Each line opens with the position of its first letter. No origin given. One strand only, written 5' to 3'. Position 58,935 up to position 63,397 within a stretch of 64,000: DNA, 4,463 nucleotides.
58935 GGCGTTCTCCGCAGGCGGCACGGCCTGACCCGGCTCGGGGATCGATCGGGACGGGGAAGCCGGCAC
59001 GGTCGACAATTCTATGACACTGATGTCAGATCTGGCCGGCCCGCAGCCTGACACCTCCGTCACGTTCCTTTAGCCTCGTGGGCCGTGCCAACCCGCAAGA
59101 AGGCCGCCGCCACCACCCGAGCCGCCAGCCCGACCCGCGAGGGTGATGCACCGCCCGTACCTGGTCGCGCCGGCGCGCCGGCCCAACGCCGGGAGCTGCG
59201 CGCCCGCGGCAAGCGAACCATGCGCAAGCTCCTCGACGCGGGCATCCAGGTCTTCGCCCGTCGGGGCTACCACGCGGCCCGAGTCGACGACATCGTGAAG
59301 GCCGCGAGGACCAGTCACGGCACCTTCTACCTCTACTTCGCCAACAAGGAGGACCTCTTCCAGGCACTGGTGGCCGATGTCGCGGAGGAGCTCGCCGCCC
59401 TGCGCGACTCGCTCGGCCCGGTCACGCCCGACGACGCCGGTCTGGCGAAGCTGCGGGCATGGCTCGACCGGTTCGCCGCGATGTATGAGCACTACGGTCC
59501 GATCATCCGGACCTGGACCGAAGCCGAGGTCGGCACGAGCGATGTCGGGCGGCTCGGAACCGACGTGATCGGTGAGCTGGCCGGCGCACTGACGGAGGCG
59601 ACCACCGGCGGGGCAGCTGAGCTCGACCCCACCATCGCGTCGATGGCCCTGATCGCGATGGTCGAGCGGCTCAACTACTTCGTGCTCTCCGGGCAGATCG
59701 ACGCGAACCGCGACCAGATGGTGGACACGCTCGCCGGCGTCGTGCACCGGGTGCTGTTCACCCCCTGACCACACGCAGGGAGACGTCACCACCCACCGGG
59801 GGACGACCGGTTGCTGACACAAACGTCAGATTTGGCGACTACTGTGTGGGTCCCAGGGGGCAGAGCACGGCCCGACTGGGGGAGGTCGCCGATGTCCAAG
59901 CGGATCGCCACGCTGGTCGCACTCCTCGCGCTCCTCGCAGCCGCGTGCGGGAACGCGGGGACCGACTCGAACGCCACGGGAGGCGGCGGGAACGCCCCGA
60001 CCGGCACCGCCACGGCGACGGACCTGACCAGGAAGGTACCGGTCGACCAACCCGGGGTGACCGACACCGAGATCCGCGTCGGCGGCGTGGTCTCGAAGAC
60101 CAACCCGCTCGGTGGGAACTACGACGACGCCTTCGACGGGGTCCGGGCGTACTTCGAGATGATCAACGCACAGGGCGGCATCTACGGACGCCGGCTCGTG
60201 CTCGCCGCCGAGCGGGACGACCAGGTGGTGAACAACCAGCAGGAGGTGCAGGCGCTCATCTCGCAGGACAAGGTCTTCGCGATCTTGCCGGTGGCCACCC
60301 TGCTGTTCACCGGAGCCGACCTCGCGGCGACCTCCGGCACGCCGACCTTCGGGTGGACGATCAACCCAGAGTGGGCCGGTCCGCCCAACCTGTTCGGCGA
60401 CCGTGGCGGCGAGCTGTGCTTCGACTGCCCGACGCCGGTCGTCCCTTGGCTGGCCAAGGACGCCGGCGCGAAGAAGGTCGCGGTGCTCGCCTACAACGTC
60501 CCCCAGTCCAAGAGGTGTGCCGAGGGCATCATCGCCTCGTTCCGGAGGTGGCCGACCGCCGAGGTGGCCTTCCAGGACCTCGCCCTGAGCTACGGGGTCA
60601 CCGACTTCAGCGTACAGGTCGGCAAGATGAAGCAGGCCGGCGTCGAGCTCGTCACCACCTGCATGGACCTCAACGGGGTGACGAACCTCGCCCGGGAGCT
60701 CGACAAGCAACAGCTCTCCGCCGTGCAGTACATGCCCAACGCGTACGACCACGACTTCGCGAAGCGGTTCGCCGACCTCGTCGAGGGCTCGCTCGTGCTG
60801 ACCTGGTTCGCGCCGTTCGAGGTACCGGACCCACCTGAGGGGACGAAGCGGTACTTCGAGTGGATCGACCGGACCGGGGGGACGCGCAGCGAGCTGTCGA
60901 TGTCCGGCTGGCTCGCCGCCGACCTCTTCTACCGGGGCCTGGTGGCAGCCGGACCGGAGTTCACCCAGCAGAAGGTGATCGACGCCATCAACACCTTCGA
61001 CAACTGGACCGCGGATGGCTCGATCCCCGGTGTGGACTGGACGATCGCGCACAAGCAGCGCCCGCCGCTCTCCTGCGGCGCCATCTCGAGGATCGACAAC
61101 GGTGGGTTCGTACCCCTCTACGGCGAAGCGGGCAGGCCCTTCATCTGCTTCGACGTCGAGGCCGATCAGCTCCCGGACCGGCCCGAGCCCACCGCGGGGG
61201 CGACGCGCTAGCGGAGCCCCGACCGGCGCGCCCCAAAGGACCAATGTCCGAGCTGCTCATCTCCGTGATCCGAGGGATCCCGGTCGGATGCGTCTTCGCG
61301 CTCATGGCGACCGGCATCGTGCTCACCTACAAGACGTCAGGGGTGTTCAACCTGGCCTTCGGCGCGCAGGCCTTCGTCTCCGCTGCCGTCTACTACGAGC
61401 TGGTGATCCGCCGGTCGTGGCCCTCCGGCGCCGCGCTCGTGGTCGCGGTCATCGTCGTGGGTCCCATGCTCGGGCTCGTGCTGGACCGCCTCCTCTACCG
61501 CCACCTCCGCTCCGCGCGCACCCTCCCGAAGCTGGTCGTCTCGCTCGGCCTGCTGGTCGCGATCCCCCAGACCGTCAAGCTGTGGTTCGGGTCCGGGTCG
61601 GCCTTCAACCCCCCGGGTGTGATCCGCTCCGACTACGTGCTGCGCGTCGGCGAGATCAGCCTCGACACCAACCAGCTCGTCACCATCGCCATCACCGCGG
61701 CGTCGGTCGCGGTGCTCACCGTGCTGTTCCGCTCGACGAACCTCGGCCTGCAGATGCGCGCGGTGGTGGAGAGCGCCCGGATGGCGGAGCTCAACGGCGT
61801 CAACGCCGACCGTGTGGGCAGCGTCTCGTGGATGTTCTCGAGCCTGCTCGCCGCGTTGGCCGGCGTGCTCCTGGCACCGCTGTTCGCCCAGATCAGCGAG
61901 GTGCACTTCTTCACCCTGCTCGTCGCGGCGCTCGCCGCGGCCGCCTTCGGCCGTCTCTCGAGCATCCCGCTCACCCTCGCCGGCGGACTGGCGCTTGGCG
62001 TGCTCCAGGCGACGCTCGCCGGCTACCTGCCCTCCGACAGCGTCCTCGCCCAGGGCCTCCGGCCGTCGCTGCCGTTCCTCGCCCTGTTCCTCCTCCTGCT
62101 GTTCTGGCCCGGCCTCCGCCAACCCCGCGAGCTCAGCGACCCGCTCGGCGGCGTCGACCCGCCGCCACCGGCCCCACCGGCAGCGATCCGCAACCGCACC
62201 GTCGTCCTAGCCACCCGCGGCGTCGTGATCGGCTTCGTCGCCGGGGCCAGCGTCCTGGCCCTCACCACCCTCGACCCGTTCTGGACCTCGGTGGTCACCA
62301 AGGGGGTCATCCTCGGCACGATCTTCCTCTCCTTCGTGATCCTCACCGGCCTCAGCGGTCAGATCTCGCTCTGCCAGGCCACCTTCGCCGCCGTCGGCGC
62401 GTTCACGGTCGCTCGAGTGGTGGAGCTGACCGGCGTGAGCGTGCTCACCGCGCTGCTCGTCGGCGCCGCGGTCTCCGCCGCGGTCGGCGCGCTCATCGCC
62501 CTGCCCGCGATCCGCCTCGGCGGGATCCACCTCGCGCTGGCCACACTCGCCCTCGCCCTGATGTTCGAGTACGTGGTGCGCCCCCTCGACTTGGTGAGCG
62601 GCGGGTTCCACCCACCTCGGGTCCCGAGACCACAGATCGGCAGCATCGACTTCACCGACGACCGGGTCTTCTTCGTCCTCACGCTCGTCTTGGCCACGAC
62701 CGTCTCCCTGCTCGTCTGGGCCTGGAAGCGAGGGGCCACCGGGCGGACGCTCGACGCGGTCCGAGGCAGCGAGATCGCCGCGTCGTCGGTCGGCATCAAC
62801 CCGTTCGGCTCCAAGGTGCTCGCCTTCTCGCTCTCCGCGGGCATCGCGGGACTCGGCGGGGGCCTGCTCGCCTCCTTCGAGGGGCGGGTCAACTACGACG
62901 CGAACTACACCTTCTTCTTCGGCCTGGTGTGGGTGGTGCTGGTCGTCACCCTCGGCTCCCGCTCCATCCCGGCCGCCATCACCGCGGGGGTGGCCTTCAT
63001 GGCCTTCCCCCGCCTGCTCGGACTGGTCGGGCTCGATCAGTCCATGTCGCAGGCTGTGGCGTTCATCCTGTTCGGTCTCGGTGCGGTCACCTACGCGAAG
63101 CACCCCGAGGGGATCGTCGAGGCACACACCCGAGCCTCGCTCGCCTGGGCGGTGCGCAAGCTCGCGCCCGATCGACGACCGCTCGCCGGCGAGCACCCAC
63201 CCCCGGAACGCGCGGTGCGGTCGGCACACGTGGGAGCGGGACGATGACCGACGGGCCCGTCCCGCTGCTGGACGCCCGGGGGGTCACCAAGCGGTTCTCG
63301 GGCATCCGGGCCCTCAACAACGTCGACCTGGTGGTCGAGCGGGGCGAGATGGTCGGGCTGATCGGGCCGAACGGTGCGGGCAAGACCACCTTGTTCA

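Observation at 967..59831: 17 copies of a 20-bp palindrome (core TGACR-N4-YGTCA, flanks near AACC...GGTT) mark nearly every promoter region of a >55-kb CoA-thioester catabolic supercluster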

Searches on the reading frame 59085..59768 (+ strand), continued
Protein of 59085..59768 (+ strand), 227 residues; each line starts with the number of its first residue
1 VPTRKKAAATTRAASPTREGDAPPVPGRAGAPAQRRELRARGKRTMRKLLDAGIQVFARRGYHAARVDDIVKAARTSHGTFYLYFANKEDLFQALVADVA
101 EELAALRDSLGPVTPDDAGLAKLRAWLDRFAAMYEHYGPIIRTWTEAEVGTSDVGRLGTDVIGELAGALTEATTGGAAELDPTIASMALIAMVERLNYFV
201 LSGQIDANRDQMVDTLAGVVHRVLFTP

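Call 60: fold_search(model_id=the predicted structure, library=pdb)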
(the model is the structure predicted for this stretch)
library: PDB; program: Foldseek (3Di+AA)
matches with E <= 10: 865; with E <= 0.001: 240
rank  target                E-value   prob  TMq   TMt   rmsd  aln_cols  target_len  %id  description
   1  3whb_A                5.9e-06  1.00  0.57  0.67   4.3       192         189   20  Crystal structure of FadR from Bacillus subtilis, a transcriptional regulator involved in the regulation of fatty acid (released 2014-03-19)
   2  4me9_B                6.2e-06  1.00  0.62  0.73   3.8       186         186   20  Crystal structure of a transcriptional regulator, TetR family (BCE_2991) from Bacillus cereus ATCC 10987 at 2.50 A res (released 2013-09-25)
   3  2f07_A                6.2e-06  1.00  0.51  0.56   5.6       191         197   22  Crystal Structure of YvdT from Bacillus subtilis (released 2006-11-21)
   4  6o6o_B                7.5e-06  1.00  0.62  0.74   3.8       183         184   21  Structure of the regulator FasR from Mycobacterium tuberculosis (released 2020-03-11)
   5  4me9_A                7.5e-06  1.00  0.54  0.63   4.6       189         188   18  Crystal structure of a transcriptional regulator, TetR family (BCE_2991) from Bacillus cereus ATCC 10987 at 2.50 A res (released 2013-09-25)
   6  6o6p_A                8.3e-06  1.00  0.59  0.70   3.9       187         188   20  Structure of the regulator FasR from Mycobacterium tuberculosis in complex with DNA (released 2020-03-11)
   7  5gp9_A                8.7e-06  1.00  0.60  0.69   3.8       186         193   22  Structural analysis of fatty acid degradation regulator FadR from Bacillus halodurans (released 2017-03-01)
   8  6o6p_B                1.1e-05  1.00  0.64  0.76   3.5       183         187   22  Structure of the regulator FasR from Mycobacterium tuberculosis in complex with DNA (released 2020-03-11)
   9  3bhq_A                1.1e-05  1.00  0.57  0.62   4.8       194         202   16  CRYSTAL STRUCTURE OF A PUTATIVE TETR-FAMILY TRANSCRIPTIONAL REGULATOR (MLR_4833) FROM MESORHIZOBIUM LOTI MAFF303099 AT (released 2007-12-11)
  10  6hs0_B                1.1e-05  1.00  0.46  0.50   6.7       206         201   21  EthR2 in complex with compound 5 (BDM71847) (released 2019-02-27)
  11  6hrz_A                1.2e-05  1.00  0.48  0.54   5.6       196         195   20  EthR2 in complex with compound 4 (BDM72170) (released 2019-02-27)
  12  6hry_B                1.3e-05  1.00  0.44  0.48   6.5       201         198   19  EthR2 in complex with compound 3 (BDM72719) (released 2019-02-27)
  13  5gpa_B                1.4e-05  1.00  0.52  0.61   4.6       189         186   25  Structural analysis of fatty acid degradation regulator FadR from Bacillus halodurans (released 2017-03-01)
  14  2f07_B                1.5e-05  1.00  0.50  0.56   5.6       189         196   22  Crystal Structure of YvdT from Bacillus subtilis (released 2006-11-21)
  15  3whc_F                1.6e-05  1.00  0.56  0.66   4.3       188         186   19  Crystal structure of a transcriptional regulator FadR from Bacillus subtilis in complex with stearoyl-CoA (released 2014-03-19)
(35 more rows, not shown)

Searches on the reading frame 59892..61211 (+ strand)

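Call 15: search_protein_families(library=pfam, proteins=[window:59892-61211:+], max_evalue=0.00001)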
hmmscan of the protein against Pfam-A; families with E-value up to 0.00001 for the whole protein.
window:59892-61211:+ (439 aa): 1 family
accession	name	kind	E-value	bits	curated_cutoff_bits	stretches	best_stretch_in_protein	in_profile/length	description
PF13458.12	Peripla_BP_6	-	2.7e-39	136.2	31.7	1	60-404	1-341/343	Periplasmic binding protein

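Call 55: search_protein_families(library=ncbifam, proteins=[window:59892-61211:+], max_evalue=1e-10)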
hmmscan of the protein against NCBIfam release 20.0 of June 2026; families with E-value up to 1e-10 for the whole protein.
window:59892-61211:+ (439 aa): 0 families

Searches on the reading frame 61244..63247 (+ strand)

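Call 15: search_protein_families(library=pfam, proteins=[window:61244-63247:+], max_evalue=0.00001)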
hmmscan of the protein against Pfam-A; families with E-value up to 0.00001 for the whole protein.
window:61244-63247:+ (667 aa): 1 family
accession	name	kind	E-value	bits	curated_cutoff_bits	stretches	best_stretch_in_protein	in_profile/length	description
PF02653.21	BPD_transp_2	-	2.7e-47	161.6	26.8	2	349-610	4-265/269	Branched-chain amino acid transport system / permease component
